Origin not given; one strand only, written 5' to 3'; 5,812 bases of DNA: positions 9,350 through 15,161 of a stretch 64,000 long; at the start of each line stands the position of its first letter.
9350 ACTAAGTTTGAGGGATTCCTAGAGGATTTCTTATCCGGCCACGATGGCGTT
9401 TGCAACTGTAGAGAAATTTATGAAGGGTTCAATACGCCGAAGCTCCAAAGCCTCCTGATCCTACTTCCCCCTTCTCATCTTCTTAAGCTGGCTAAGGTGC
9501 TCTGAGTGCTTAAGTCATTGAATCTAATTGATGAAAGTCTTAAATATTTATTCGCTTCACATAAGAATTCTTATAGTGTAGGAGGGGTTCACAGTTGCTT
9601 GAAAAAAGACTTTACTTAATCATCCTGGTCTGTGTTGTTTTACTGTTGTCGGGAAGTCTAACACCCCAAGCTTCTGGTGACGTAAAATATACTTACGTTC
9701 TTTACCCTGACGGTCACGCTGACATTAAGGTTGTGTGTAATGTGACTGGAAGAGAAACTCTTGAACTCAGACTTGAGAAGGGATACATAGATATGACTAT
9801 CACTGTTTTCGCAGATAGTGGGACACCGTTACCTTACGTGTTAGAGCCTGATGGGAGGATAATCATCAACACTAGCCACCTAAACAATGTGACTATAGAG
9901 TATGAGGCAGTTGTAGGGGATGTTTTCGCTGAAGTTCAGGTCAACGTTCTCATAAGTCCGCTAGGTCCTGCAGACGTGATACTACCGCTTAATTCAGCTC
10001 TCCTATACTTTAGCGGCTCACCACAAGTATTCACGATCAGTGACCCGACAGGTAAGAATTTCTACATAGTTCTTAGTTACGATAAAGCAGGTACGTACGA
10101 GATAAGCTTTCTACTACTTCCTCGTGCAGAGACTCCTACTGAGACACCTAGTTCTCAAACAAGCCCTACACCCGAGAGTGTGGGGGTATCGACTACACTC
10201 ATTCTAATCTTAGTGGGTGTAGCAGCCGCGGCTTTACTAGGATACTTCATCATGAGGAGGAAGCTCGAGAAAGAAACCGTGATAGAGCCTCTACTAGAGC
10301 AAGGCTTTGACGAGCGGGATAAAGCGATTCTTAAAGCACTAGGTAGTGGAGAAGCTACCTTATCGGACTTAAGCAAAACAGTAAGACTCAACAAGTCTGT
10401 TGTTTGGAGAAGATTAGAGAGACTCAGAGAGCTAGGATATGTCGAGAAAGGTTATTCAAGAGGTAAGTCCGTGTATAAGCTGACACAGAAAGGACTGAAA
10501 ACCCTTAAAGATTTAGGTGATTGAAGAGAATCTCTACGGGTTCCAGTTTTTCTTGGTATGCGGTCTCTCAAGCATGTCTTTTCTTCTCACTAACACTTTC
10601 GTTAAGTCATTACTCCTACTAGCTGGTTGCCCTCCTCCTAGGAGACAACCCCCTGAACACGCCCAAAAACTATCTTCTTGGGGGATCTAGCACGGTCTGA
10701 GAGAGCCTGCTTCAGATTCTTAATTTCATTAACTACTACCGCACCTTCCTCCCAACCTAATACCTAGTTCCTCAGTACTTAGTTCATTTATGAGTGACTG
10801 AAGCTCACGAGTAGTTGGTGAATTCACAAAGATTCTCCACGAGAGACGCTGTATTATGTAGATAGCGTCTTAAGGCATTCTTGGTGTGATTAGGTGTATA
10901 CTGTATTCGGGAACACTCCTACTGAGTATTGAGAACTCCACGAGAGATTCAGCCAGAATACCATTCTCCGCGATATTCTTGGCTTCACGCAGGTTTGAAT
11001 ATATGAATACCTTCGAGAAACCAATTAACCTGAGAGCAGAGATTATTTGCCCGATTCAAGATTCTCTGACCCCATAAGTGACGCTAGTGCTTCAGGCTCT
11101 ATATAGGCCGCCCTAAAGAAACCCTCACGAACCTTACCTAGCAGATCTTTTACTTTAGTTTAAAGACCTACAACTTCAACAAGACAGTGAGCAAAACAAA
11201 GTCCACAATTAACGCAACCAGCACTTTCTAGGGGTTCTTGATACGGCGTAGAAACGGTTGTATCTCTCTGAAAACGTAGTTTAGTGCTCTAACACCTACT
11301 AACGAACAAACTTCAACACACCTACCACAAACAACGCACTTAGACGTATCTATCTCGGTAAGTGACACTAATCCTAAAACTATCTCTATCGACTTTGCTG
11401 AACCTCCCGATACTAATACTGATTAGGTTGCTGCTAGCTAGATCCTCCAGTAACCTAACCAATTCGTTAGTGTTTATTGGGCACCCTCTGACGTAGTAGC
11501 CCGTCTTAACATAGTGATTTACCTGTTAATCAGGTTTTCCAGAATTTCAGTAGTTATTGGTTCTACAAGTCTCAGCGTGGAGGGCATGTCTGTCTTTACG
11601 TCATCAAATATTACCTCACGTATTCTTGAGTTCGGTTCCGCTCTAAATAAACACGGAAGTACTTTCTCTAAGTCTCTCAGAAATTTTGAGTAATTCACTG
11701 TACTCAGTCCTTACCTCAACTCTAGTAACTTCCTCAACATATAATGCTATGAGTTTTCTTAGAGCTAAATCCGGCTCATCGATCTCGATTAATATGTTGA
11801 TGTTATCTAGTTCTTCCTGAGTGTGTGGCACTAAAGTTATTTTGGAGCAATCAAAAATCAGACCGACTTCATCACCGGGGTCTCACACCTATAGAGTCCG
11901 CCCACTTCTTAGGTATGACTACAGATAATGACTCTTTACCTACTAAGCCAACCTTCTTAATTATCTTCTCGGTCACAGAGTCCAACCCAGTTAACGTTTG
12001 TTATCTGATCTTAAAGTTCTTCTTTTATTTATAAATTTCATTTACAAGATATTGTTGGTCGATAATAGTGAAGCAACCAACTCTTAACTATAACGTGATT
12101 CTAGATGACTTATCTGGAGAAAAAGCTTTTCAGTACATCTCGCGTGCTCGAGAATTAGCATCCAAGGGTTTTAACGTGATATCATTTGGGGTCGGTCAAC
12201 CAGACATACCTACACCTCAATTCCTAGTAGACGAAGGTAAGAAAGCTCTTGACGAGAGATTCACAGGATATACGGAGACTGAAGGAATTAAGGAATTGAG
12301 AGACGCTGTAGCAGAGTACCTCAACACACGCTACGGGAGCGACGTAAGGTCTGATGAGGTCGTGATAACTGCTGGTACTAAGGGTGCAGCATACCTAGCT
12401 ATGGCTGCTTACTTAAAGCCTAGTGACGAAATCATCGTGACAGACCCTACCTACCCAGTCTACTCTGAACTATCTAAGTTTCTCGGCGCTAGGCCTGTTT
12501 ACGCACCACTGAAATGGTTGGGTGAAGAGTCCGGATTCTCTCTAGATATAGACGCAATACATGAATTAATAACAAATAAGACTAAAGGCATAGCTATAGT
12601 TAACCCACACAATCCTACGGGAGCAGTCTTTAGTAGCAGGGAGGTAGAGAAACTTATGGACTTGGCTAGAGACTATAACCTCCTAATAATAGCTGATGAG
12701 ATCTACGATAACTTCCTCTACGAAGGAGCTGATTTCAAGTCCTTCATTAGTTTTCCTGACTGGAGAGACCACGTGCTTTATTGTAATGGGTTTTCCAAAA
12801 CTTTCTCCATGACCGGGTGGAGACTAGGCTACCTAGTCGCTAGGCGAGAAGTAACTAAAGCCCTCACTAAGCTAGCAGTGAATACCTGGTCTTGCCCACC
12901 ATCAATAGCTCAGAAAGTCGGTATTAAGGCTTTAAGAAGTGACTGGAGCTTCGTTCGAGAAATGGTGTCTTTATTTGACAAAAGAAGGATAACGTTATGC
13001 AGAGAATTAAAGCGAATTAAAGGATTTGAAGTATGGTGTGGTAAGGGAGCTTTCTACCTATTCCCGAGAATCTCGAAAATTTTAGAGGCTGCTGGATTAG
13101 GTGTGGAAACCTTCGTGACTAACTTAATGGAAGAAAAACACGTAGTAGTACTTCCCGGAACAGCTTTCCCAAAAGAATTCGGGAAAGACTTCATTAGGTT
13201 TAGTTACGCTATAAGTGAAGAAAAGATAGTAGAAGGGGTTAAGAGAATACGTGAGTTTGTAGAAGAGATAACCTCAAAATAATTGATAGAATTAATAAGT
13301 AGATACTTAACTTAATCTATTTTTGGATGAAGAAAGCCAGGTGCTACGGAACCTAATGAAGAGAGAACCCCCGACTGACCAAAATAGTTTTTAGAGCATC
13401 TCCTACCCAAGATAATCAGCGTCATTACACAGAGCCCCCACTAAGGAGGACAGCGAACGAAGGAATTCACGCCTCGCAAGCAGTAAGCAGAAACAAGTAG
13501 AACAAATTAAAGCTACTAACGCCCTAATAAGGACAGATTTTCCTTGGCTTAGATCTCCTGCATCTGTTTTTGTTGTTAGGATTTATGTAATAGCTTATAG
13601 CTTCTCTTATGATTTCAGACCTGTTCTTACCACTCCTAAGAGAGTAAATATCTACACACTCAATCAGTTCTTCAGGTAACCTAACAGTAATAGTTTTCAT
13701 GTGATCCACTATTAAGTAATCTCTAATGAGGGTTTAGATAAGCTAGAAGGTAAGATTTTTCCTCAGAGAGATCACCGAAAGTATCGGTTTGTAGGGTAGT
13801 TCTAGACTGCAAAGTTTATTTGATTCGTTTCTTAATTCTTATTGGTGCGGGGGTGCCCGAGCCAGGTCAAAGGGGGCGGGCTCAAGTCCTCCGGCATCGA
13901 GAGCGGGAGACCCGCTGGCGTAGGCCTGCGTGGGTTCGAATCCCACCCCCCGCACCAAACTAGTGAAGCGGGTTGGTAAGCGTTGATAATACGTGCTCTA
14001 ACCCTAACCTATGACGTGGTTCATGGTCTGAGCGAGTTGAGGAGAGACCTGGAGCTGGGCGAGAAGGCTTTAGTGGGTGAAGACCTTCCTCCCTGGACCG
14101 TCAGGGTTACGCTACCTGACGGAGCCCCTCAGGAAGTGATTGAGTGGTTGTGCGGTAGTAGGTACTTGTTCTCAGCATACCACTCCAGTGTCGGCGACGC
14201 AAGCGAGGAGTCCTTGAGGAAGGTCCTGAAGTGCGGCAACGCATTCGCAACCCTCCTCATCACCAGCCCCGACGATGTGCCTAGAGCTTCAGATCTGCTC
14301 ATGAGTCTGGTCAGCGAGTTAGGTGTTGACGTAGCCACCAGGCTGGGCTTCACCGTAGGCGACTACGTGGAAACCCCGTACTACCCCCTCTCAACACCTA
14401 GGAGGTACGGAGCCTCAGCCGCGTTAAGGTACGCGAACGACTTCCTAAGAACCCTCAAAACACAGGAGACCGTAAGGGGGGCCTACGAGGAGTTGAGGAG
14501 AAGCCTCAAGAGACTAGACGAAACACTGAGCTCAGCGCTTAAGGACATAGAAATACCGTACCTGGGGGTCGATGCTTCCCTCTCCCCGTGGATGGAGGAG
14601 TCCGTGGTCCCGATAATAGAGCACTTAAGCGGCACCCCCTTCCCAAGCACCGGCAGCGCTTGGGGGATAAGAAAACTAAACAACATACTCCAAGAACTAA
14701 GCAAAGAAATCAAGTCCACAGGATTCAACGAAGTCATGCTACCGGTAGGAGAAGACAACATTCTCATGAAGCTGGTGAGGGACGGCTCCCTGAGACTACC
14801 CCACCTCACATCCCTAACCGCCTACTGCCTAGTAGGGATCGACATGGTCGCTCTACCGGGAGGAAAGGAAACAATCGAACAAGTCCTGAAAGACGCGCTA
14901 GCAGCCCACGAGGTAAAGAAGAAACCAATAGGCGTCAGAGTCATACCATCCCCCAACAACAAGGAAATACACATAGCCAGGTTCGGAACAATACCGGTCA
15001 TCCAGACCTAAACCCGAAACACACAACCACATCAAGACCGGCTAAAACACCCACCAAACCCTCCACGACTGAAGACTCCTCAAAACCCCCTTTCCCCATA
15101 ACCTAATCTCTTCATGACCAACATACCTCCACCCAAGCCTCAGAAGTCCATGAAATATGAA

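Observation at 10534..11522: Hidden fossil of a hybrid [NiFe]-[FeFe] hydrogenase gene, missed by the ORF track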

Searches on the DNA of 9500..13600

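Call 71: search_rna_families(source=window, start=9500, end=13600, threshold=gathering)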
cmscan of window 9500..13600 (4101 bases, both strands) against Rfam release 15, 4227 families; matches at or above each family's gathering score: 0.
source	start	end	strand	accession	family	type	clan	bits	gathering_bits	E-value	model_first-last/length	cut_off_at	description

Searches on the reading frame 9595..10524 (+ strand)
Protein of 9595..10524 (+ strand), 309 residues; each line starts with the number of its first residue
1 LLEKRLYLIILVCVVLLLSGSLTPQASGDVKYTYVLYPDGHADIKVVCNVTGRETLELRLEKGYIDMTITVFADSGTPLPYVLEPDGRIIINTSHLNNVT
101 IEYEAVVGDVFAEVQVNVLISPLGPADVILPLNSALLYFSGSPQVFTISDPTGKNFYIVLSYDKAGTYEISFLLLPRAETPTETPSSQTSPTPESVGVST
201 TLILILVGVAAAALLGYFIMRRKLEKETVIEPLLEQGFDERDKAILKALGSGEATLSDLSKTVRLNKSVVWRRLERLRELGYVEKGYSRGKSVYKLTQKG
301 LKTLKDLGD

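Call 10: search_protein_families(library=pfam, proteins=[window:9595-10524:+])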
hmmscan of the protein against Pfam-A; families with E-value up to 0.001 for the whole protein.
window:9595-10524:+ (309 aa): 9 families
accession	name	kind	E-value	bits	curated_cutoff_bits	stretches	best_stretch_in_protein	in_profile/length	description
PF13412.12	HTH_24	-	6.1e-08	32.6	21.9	1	239-284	2-48/48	Winged helix-turn-helix DNA-binding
PF01022.26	HTH_5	-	2.8e-07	30.7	22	1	244-285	6-47/47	Bacterial regulatory protein, arsR family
PF14947.12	HTH_45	-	1.9e-06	28.2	25.5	1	244-307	10-69/77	Winged helix-turn-helix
PF13463.12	HTH_27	-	3.1e-05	24.6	22.2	1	241-300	4-68/68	Winged helix DNA-binding domain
PF09339.16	HTH_IclR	-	9.5e-05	22.5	22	1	244-285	7-50/52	IclR helix-turn-helix domain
PF01978.25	TrmB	-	0.00013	22.2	25.6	1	237-296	5-64/68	Sugar-specific transcriptional regulator TrmB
PF13404.12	HTH_AsnC-type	-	0.00021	21.5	27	1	239-278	2-42/42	AsnC-type helix-turn-helix domain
PF25213.1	HVO_A0261_N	-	0.00045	20.5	35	1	243-301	14-68/86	HVO_A0261 N-terminal domain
PF20008.5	DUF6429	-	0.00075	19.6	31.6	0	267-306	25-63/71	Domain of unknown function (DUF6429)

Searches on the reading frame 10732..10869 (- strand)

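Call 5: search_protein_families(library=pfam, max_evalue=1, proteins=[window:10732-10869:-])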
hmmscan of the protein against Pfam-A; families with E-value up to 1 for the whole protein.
seq(46 aa): 1 family
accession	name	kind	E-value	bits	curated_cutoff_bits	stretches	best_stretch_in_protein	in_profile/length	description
PF04604.19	L_biotic_typeA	-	0.049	13.9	21.7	1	20-44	5-29/50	Type-A lantibiotic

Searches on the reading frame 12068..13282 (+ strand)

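Call 10: search_protein_families(library=pfam, proteins=[window:12068-13282:+])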
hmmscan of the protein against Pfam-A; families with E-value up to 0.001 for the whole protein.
window:12068-13282:+ (404 aa): 3 families
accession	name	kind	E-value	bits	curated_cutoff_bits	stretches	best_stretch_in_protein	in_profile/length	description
PF00155.27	Aminotran_1_2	-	5.3e-72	243.4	19.7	1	37-394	3-361/361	Aminotransferase class I and II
PF01041.23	DegT_DnrJ_EryC1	-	7.8e-09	35.7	19.8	1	73-210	25-145/360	DegT/DnrJ/EryC1/StrS aminotransferase family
PF00266.25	Aminotran_5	-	1.5e-07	31.1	21.5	1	71-210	42-175/371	Aminotransferase class-V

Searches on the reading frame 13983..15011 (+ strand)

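Call 10: search_protein_families(library=pfam, proteins=[window:13983-15011:+])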
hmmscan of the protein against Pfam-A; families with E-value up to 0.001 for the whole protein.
window:13983-15011:+ (342 aa): 1 family
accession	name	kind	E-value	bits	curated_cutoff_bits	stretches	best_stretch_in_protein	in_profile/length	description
PF05167.17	DUF711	-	6.6e-29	101.3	25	1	157-335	219-407/413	Uncharacterised ACR (DUF711)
